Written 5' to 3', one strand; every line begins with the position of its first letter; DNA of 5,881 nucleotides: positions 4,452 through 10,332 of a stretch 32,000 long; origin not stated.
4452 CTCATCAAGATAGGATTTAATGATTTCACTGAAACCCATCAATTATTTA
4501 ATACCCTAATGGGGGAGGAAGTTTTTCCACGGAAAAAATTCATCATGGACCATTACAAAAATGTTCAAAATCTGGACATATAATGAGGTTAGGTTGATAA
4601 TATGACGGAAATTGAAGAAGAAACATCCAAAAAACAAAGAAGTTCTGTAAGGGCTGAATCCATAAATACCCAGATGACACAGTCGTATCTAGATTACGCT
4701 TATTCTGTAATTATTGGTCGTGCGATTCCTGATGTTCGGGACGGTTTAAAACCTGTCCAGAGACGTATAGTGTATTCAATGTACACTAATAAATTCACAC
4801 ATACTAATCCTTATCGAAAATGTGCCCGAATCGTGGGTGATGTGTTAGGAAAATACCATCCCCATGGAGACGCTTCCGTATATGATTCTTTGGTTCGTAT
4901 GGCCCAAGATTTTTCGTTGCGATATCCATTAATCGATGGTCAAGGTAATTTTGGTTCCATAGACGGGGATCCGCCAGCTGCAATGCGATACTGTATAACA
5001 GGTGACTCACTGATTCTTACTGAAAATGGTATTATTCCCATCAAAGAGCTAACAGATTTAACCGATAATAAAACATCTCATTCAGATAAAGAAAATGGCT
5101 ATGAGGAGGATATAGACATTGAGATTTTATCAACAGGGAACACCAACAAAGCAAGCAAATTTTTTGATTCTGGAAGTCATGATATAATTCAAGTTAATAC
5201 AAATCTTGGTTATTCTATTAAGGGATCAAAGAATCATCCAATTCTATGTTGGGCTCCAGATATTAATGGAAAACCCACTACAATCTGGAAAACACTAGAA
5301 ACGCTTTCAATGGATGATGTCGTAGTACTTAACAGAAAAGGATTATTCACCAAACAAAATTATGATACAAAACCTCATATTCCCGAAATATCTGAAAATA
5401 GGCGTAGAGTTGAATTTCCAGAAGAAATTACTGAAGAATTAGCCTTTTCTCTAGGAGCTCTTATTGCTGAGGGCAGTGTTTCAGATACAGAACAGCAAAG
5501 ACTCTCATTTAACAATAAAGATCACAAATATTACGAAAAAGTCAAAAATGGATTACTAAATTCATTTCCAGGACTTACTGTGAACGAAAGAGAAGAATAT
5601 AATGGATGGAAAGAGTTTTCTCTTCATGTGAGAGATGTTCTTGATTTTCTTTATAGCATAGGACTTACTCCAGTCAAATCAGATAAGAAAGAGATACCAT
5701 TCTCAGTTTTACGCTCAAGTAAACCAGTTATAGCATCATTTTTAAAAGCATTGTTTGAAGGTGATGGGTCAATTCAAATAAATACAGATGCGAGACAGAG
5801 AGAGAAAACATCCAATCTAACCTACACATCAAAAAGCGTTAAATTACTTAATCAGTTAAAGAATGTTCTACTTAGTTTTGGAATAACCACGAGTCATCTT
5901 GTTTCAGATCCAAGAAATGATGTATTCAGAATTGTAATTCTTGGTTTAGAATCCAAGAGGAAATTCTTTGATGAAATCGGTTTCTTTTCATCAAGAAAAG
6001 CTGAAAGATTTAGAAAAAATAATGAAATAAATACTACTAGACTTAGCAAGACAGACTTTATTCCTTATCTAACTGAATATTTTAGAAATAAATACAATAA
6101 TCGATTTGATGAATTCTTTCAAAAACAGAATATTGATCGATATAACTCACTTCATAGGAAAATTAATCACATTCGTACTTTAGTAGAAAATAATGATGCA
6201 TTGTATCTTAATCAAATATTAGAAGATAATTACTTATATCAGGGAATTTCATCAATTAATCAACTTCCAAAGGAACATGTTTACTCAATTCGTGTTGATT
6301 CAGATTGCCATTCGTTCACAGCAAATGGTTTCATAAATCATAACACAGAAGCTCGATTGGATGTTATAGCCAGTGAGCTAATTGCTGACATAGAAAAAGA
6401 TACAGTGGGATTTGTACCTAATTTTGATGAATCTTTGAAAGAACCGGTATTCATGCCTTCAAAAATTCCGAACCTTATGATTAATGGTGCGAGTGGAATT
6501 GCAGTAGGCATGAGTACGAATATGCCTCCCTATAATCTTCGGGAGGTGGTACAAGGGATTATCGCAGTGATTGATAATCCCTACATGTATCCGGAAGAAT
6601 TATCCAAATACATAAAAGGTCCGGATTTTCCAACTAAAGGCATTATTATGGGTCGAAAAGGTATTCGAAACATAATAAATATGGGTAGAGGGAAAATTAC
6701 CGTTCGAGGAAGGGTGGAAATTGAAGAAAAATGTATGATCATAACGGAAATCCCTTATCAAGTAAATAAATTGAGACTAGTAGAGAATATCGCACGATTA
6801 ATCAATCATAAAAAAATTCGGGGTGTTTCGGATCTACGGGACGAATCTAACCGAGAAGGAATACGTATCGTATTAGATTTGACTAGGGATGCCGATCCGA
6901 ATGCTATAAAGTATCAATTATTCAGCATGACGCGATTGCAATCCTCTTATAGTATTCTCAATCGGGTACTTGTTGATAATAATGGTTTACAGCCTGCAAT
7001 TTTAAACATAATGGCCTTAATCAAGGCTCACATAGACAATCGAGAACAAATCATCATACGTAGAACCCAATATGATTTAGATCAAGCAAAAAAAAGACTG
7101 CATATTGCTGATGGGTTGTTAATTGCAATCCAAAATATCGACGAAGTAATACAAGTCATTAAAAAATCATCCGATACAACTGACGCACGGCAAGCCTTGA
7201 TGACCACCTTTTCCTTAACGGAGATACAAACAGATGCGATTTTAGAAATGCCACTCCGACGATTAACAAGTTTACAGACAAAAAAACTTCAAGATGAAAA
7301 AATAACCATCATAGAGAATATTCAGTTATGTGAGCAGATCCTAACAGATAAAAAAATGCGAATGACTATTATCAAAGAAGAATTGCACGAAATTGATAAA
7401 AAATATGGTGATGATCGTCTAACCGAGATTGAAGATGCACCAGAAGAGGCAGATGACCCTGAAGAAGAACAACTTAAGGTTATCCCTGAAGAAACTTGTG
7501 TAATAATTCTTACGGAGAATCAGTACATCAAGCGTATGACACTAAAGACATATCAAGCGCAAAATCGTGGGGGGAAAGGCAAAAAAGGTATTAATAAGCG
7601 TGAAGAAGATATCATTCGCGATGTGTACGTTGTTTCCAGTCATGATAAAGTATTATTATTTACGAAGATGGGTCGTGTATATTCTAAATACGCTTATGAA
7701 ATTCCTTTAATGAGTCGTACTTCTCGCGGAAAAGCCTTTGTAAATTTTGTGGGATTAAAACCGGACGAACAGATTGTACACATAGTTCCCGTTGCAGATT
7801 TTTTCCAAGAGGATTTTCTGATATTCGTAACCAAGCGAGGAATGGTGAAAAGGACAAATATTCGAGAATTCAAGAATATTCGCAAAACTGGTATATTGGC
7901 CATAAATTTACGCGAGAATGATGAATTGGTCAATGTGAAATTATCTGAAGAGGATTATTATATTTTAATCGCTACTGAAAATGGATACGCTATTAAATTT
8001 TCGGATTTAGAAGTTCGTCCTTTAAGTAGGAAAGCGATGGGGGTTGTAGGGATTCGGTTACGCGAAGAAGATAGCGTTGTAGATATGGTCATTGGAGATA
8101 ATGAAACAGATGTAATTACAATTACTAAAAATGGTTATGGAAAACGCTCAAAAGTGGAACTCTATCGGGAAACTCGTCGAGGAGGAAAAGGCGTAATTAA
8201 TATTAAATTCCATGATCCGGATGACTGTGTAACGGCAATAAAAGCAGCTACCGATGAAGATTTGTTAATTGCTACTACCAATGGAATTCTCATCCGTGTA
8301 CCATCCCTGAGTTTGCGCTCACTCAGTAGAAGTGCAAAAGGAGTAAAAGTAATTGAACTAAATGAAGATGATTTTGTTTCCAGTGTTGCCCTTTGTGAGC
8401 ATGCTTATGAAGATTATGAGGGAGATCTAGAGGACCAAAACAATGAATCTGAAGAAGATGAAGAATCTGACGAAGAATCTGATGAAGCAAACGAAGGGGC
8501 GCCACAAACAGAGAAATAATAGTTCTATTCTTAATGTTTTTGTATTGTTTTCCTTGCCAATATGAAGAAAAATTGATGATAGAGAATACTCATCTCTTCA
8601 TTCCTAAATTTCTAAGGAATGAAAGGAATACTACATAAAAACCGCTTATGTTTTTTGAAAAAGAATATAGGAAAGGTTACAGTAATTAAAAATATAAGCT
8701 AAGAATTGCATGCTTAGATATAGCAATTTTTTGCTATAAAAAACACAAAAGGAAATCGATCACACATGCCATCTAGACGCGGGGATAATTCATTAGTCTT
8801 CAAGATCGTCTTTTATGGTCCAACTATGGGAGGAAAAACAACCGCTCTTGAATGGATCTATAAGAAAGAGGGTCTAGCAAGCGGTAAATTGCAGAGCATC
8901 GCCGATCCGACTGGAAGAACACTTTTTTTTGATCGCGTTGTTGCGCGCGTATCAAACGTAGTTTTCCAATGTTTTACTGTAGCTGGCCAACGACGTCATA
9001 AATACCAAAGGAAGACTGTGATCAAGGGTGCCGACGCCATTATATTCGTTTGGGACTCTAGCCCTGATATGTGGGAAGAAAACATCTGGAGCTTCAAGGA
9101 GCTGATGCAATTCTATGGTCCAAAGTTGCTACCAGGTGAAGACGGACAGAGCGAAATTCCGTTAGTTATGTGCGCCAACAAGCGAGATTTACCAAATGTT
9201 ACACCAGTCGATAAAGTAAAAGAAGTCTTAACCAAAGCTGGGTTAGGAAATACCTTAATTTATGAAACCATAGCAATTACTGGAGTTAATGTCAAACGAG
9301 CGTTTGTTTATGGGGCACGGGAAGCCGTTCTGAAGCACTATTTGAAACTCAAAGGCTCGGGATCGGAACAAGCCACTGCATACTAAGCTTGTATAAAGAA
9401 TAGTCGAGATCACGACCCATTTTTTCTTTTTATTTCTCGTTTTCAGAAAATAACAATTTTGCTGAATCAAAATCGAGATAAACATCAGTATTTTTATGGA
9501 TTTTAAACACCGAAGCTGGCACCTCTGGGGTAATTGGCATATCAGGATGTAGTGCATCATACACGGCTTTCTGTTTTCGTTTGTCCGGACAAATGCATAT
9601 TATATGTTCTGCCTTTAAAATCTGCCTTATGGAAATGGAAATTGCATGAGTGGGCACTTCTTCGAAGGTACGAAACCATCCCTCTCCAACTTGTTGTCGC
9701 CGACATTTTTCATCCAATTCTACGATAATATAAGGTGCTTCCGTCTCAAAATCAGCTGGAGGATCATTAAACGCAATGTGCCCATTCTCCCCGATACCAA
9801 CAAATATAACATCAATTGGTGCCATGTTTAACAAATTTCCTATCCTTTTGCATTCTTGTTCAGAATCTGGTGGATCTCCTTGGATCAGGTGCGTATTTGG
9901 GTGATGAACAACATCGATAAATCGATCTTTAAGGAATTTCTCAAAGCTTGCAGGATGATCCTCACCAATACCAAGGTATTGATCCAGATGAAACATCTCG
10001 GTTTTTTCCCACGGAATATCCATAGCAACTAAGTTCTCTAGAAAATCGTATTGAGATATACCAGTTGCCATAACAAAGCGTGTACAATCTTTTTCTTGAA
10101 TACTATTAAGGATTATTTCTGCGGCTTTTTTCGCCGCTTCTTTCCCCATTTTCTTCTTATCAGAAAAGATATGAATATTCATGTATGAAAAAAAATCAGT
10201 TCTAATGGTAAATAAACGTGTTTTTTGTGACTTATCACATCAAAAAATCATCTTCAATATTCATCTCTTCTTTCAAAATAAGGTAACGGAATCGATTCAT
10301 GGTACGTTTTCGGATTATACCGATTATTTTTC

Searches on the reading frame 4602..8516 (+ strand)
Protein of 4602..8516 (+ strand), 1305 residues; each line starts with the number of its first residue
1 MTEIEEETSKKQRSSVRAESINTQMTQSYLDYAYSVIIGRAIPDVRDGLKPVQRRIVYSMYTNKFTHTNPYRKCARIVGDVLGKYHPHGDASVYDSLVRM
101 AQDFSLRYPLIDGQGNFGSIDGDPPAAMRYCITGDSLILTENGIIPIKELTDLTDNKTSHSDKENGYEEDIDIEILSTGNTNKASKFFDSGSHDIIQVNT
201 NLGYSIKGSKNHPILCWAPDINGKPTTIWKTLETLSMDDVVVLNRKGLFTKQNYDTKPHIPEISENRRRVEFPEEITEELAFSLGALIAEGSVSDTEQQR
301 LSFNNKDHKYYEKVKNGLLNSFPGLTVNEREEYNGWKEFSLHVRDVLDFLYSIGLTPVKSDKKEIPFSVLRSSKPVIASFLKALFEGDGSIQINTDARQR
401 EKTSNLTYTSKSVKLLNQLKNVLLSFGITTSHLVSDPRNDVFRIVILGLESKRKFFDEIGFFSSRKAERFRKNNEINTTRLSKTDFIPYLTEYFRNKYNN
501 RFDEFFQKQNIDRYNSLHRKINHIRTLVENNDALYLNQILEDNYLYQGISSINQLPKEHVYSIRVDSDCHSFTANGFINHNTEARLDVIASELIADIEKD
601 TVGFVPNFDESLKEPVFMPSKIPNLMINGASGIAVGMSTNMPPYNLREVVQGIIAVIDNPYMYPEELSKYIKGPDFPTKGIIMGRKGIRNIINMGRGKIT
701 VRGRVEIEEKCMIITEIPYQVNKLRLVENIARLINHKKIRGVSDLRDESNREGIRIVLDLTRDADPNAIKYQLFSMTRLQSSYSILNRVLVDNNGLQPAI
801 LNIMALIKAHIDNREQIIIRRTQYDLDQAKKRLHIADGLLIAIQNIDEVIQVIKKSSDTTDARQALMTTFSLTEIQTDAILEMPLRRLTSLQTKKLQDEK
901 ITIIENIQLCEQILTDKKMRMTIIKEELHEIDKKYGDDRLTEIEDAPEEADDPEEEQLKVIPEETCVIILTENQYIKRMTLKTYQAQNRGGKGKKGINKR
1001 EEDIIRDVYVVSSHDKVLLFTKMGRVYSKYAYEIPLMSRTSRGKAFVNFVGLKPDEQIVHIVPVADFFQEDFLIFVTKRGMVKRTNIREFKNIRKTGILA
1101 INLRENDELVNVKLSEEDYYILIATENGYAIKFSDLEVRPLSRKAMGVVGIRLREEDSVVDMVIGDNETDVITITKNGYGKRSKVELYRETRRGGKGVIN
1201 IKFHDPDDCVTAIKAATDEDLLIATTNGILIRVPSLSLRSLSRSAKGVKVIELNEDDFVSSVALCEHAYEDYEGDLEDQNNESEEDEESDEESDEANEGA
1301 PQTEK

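Call 8: search_protein_families(library=pfam, proteins=[window:4602-8516:+], max_evalue=0.001)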
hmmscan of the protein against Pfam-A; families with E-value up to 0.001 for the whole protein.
window:4602-8516:+ (1305 aa): 4 families
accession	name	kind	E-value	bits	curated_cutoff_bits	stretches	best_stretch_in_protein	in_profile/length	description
PF00521.26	DNA_topoisoIV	-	1.6e-149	498.9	31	2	582-928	92-431/432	DNA gyrase/topoisomerase IV, subunit A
PF03989.18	DNA_gyraseA_C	-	4.2e-66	218.6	27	6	1170-1213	2-45/48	DNA gyrase C-terminal domain, beta-propeller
PF14528.11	LAGLIDADG_3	-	2.4e-16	60.2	22.5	1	376-460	2-82/82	LAGLIDADG-like domain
PF14890.11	Intein_splicing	-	3.8e-09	37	35.8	1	138-581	2-155/155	Intein splicing domain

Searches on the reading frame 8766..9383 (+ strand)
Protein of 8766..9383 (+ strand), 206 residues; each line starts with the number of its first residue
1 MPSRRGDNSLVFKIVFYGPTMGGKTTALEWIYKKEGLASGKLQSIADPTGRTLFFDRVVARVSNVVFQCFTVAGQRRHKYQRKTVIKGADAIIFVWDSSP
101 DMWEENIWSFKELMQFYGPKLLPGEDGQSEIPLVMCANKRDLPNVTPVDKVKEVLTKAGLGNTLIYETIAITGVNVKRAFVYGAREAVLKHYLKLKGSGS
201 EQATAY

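Call 7: search_protein_families(library=pfam, proteins=[window:8766-9383:+], max_evalue=0.001)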
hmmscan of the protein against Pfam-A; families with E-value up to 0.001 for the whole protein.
window:8766-9383:+ (206 aa): 3 families
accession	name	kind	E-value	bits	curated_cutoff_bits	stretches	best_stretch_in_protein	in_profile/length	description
PF00025.27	Arf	-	2.1e-08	34.3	22.3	1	12-176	15-163/174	ADP-ribosylation factor family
PF00071.28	Ras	-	3.1e-07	30.5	21.6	1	13-186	1-159/162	Ras family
PF08477.19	Roc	-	0.00027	21.6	27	1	13-108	1-98/119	Ras of Complex, Roc, domain of DAPkinase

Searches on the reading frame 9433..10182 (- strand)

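Call 7: search_protein_families(library=pfam, proteins=[window:9433-10182:-], max_evalue=0.001)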
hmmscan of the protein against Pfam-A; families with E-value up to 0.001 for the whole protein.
window:9433-10182:- (250 aa): 1 family
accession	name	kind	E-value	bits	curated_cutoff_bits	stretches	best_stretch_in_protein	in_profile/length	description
PF01182.26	Glucosamine_iso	-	4.8e-15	56.5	27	1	8-229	2-219/225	Glucosamine-6-phosphate isomerases/6-phosphogluconolactonase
